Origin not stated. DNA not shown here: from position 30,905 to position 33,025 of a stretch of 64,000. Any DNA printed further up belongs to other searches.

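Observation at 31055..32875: Long membrane-anchored di-haem CCP/MauG-superfamily cytochrome c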

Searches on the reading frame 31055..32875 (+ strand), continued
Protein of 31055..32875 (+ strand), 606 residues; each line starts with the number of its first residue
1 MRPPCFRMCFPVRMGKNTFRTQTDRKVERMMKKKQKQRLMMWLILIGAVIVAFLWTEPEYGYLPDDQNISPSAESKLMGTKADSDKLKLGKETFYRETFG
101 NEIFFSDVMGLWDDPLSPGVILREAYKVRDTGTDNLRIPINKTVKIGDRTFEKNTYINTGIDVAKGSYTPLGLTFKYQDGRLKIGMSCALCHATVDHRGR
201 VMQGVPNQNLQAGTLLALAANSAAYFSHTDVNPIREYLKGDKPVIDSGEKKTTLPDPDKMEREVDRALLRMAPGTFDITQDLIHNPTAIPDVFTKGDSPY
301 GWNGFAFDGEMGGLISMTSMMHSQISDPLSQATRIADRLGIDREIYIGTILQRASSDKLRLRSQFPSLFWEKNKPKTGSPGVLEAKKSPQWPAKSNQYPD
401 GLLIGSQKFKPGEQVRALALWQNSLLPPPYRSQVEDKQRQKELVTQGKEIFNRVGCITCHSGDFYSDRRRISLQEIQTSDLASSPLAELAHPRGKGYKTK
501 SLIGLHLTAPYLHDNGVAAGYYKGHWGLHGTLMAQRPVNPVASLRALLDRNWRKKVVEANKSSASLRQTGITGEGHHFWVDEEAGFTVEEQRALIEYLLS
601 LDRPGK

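Call 50: search_solved_structures(query=P0312, max_evalue=1, show_alignments=2)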
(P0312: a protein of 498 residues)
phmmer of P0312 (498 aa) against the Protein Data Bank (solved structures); distinct sequences matched with E-value up to 1: 5.
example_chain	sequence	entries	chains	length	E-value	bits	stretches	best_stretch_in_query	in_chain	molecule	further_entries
4b2n_A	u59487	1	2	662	0.002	20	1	433-477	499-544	70 KDA PROTEIN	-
6e1c_A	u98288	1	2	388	0.0026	19.6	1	429-463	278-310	Di-heme enzyme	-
1iqc_A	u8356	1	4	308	0.0035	19.2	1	365-462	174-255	di-heme peroxidase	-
3o5c_A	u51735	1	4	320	0.012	17.4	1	365-462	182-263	Cytochrome c551 peroxidase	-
9qdt_A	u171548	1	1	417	0.35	12.6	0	436-462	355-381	Probable cytochrome c peroxidase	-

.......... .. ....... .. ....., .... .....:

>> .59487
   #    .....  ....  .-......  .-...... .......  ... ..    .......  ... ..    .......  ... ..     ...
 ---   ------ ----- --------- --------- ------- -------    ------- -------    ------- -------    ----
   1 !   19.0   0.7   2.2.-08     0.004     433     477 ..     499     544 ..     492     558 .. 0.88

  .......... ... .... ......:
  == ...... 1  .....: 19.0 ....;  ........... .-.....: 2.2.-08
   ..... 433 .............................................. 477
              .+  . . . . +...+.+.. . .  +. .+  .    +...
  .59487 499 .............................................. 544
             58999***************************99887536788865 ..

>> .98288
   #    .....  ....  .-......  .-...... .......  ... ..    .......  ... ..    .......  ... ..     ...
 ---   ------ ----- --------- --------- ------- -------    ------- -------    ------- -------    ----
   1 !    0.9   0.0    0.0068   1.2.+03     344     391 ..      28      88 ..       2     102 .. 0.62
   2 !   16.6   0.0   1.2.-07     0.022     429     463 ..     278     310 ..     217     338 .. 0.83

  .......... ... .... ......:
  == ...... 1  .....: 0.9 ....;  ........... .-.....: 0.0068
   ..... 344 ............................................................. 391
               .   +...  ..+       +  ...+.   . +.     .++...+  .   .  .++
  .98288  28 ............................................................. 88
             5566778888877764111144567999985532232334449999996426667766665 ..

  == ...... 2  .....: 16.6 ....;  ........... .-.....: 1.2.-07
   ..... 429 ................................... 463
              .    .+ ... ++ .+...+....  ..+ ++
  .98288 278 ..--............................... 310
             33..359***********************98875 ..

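Call 51: search_solved_structures(query=P0253, max_evalue=1, show_alignments=1)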
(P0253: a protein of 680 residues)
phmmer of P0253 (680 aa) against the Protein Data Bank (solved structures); distinct sequences matched with E-value up to 1: 1.
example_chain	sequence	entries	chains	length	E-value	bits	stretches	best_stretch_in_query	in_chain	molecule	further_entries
1bkj_A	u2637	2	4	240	0.96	11.3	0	222-275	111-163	NADPH-FLAVIN OXIDOREDUCTASE | FLAVIN REDUCTASE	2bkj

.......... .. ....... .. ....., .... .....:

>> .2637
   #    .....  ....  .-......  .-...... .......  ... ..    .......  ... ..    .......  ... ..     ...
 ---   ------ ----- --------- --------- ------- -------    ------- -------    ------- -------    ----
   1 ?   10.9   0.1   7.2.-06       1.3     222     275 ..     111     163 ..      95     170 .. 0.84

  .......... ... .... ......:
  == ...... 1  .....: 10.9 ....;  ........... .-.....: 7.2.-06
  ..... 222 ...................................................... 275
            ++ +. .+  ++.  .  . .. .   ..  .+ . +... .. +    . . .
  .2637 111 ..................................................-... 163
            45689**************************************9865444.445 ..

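Call 73: search_solved_structures(query=A5, max_evalue=1, show_alignments=5)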
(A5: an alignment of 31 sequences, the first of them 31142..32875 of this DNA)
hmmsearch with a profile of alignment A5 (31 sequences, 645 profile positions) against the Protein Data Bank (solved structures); distinct sequences matched with E-value up to 1: 76 (the best 60 are shown).
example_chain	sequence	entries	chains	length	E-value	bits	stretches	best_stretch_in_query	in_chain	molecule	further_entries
3o5c_A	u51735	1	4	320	4.4e-10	41.9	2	402-471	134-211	Cytochrome c551 peroxidase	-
1iqc_A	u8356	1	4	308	7.9e-09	37.7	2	405-460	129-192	di-heme peroxidase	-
9l08_A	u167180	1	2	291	4.3e-08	35.3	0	431-461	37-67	Covalently Connected Cytochrome c555 trimer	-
2rml_A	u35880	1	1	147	3.5e-06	29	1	153-208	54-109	Copper-transporting P-type ATPase copA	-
1p6t_A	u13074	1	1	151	4.8e-06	28.5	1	152-208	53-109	Potential copper-transporting ATPase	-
9qdt_A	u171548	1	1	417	5.4e-06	28.3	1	404-459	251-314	Probable cytochrome c peroxidase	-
6e1c_A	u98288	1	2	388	8e-06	27.8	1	529-556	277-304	Di-heme enzyme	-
6qkn_A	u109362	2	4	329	0.00013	23.7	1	405-460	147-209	Cytochrome-c peroxidase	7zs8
6fu3_A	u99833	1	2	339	0.00015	23.6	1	405-460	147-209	Protein CcpR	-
1eb7_A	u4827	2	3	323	0.00017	23.4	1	410-471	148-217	CYTOCHROME C551 PEROXIDASE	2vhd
1nml_A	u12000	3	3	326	0.00021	23.1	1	396-466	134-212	di-haem cytochrome c peroxidase | Cytochrome c peroxidase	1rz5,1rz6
3rn0_A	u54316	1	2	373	0.00023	23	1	404-552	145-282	Methylamine utilization protein MauG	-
4aal_A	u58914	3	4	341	0.00027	22.7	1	382-459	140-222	CYTOCHROME C551 PEROXIDASE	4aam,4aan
4aao_A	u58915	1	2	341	0.00028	22.7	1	382-459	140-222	CYTOCHROME C551 PEROXIDASE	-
3rn1_A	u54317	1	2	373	0.00041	22.1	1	404-552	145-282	Methylamine utilization protein MauG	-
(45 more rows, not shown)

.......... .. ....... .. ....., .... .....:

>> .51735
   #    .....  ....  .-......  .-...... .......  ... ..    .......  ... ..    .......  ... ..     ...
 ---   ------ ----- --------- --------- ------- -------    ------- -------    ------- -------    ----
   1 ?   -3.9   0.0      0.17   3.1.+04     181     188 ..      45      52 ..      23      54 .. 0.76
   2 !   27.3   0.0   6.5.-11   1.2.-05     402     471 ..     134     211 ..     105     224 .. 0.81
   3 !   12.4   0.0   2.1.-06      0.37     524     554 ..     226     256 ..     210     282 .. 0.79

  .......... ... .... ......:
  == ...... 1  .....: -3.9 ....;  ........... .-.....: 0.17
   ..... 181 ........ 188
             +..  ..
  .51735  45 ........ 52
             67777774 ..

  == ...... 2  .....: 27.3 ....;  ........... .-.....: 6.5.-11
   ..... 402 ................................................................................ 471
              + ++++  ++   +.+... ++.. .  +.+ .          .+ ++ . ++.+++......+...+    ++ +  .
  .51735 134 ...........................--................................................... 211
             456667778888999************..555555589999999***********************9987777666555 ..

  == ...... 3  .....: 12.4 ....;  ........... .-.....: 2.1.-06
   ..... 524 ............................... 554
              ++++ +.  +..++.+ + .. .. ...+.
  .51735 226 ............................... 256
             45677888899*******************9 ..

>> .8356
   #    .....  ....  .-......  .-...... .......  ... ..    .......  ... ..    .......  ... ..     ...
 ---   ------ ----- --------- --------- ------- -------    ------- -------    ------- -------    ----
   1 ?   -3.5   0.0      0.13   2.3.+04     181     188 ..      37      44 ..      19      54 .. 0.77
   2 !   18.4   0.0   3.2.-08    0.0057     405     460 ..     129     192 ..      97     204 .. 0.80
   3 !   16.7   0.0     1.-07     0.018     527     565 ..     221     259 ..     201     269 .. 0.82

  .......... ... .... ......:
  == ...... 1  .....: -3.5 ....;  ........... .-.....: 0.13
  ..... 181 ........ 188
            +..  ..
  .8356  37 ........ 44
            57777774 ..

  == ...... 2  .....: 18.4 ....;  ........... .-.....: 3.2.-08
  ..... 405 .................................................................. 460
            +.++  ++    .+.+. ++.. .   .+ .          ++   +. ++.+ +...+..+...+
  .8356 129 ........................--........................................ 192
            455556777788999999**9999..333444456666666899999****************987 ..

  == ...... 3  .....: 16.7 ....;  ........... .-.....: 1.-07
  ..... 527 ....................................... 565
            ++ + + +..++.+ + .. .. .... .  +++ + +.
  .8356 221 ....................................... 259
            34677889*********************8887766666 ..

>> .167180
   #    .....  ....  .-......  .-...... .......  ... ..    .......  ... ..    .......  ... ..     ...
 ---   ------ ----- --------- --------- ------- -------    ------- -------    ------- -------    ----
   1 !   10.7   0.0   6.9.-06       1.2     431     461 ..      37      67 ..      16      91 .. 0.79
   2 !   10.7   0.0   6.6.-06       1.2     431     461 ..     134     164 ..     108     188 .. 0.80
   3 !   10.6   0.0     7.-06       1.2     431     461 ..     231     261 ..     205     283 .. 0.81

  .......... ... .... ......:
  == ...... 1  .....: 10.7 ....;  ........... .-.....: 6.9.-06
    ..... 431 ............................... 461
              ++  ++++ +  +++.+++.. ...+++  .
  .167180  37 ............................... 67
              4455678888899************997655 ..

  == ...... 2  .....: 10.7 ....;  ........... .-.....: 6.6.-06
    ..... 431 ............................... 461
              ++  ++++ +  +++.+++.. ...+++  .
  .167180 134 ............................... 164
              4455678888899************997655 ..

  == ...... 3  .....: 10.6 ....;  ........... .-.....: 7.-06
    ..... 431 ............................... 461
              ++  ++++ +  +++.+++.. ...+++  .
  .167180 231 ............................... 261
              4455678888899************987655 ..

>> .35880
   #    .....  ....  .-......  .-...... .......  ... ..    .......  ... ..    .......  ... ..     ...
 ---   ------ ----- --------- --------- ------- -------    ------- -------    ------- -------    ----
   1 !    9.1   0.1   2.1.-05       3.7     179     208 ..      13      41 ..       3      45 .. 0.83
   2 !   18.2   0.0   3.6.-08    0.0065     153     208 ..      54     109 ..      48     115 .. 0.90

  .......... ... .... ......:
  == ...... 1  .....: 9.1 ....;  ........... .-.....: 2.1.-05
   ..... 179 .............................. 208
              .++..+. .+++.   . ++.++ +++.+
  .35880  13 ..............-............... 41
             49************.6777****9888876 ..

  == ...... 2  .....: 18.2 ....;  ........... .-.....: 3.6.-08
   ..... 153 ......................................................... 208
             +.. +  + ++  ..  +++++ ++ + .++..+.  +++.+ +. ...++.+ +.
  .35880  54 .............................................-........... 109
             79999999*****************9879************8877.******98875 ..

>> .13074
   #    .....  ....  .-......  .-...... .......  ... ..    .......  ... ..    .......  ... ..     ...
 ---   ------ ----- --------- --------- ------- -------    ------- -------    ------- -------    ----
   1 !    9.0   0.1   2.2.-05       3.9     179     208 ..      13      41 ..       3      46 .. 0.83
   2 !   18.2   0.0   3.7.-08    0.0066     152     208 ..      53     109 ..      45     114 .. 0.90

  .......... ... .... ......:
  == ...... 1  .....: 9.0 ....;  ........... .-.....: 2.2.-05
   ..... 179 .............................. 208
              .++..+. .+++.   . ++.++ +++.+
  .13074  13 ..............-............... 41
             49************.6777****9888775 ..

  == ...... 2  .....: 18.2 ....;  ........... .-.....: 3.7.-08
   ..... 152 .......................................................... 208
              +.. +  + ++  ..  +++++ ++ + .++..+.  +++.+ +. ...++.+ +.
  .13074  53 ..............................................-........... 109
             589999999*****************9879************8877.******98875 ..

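Call 74: find_encoding_contigs(protein=P0002, flank=6000, max_places=2)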
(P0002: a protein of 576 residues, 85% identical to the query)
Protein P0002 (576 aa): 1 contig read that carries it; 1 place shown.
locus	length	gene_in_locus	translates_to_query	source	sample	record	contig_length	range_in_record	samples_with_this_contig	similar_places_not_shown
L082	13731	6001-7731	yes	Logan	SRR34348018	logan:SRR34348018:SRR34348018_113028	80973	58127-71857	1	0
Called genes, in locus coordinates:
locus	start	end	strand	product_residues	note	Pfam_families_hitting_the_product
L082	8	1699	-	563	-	PF02776:TPP_enzyme_N, PF00205:TPP_enzyme_M, PF02775:TPP_enzyme_C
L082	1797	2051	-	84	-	PF12840:HTH_20, PF01022:HTH_5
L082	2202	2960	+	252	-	PF01471:PG_binding_1, PF07486:Hydrolase_2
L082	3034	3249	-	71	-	-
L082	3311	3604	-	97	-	PF07408:DUF1507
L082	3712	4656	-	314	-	PF04960:Glutaminase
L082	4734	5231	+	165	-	-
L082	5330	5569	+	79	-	PF14069:SpoVIF (faint)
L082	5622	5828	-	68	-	PF07870:DUF1657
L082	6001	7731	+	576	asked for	PF00034:Cytochrom_C (faint)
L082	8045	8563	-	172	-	-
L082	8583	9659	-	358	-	PF27529:AMPT (weak), PF05343:Peptidase_M42, PF01546:Peptidase_M20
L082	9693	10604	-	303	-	PF00892:EamA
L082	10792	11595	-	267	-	PF00795:CN_hydrolase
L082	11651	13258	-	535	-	PF05681:Fumerase, PF05683:Fumerase_C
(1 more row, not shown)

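Call 97: search_dna_similar(query=window:31142-32872:+, collection=plasmids, mode=protein, max_rows=25, max_evalue=0.001)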
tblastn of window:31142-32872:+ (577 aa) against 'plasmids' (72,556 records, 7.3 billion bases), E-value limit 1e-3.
Records with a match: 3; places in all: 3; records where one place covers at least 80% of the query: 1.
Best place of each record, by identity: <60% 3.
By first word of the organism name: Nostoc 1; Sinorhizobium 1; Gemmatirosa 1.
By predicted mobility (MOB-suite, as given by PLSDB): conjugative 2; non-mobilizable 1.
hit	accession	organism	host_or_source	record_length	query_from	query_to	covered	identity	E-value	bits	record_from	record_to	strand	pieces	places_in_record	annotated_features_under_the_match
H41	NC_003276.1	Nostoc sp. PCC 7120 = FACHB-418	-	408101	32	573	94%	33.2%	2e-76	271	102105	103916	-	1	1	di-heme oxidoredictase family protein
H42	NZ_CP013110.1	Sinorhizobium americanum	Vachellia farnesiana,cell culture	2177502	58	253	34%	26.6%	6e-4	50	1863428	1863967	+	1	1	record has no annotation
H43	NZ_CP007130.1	Gemmatirosa kalamazoonensis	-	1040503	61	190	23%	27.1%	7e-4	50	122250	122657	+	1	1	record has no annotation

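Call 98: get_annotated_region(hit=H41, flank=8000)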
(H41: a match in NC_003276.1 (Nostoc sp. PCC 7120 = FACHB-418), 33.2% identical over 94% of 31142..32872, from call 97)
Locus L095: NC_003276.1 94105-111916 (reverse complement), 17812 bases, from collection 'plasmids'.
description: Nostoc sp. PCC 7120 = FACHB-418 plasmid pCC7120alpha, complete sequence
organism: Nostoc sp. PCC 7120 = FACHB-418 (NCBI taxid 103690)
taxonomy: Bacteria; Cyanobacteriota; Cyanophyceae; Nostocales; Nostocaceae; Nostoc; Nostoc sp. PCC 7120 = FACHB-418
host: -; source: -; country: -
typing (MOB-suite, as given by PLSDB): conjugative; relaxase MOBV; mating-pair formation MPF_T
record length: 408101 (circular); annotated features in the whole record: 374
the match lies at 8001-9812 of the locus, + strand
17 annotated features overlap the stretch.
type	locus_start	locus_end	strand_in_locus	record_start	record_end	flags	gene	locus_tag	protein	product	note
CDS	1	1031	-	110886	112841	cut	-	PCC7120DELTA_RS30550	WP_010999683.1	NACHT domain-containing NTPase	-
CDS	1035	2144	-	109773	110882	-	-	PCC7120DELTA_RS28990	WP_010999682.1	pentapeptide repeat-containing protein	-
CDS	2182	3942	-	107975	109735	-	-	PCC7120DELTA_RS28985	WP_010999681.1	pentapeptide repeat-containing protein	-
CDS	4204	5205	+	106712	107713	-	-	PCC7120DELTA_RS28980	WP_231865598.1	hypothetical protein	-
CDS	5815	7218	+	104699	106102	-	-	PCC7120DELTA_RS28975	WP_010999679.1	NCS2 family permease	-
CDS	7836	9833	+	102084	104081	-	-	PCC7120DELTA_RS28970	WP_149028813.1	di-heme oxidoredictase family protein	-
CDS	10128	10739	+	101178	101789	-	-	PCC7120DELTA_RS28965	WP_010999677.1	PEP-CTERM sorting domain-containing protein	-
CDS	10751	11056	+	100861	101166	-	-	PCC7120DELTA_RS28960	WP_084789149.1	FAD-dependent monooxygenase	-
CDS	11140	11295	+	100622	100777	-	-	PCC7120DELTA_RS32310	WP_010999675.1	hypothetical protein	-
CDS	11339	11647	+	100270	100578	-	-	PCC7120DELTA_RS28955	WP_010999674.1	HNH endonuclease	-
CDS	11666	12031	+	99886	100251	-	-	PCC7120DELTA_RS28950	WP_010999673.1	hypothetical protein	-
CDS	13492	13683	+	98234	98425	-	-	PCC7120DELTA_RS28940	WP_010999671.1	N-acetyltransferase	-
CDS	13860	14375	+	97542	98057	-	-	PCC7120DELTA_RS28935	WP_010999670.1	Uma2 family endonuclease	-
CDS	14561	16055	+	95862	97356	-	-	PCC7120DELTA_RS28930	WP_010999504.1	transposase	-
CDS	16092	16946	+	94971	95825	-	-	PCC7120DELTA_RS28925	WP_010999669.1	hypothetical protein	-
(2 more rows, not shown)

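Call 99: search_protein_families(library=pfam, proteins=[L095:7836-9833:+], max_evalue=1)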
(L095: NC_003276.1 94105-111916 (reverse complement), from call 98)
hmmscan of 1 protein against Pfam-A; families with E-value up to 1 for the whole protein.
L095:7836-9833:+ (665 aa): 5 families
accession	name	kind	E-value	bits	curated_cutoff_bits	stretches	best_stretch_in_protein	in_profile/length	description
PF00034.26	Cytochrom_C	-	0.00026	22.7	21.3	1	446-462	1-16/90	Cytochrome c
PF06537.16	DHOR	-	0.00027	20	22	1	442-470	359-387/499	Di-haem oxidoreductase, putative peroxidase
PF21419.2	RoxA-like_Cyt-c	-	0.0017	18.3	26.7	1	539-560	1-22/39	RoxA-like, cytochrome c-like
PF13442.11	Cytochrome_CBB3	-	0.0021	18.8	27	1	445-463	2-19/68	Cytochrome C oxidase, cbb3-type, subunit III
PF14495.11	Cytochrom_C550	-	0.083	13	27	1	435-465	15-44/136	Cytochrome c-550 domain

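Call 101: get_annotated_region(hit=H42, flank=1800)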
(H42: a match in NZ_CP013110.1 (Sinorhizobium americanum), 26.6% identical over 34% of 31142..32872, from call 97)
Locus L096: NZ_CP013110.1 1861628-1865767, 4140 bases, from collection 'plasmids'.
description: Sinorhizobium americanum strain CFNEI 73 plasmid C, complete sequence
organism: Sinorhizobium americanum (NCBI taxid 194963)
taxonomy: Bacteria; Pseudomonadota; Alphaproteobacteria; Hyphomicrobiales; Rhizobiaceae; Sinorhizobium; Sinorhizobium americanum
host: -; source: Vachellia farnesiana,cell culture; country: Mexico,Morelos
typing (MOB-suite, as given by PLSDB): conjugative; relaxase MOBQ; mating-pair formation MPF_T
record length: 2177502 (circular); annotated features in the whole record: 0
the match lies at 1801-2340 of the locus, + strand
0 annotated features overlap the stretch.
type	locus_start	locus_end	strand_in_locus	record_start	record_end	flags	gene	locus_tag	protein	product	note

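Call 102: get_annotated_region(hit=H43, flank=1800)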
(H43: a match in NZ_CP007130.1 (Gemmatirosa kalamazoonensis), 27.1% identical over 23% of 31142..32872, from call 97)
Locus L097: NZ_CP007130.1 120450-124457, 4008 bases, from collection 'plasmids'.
description: Gemmatirosa kalamazoonensis strain KBS708 plasmid 2, complete sequence
organism: Gemmatirosa kalamazoonensis (NCBI taxid 861299)
taxonomy: Bacteria; Gemmatimonadota; Gemmatimonadia; Gemmatimonadales; Gemmatimonadaceae; Gemmatirosa; Gemmatirosa kalamazoonensis
host: -; source: -; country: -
typing (MOB-suite, as given by PLSDB): non-mobilizable
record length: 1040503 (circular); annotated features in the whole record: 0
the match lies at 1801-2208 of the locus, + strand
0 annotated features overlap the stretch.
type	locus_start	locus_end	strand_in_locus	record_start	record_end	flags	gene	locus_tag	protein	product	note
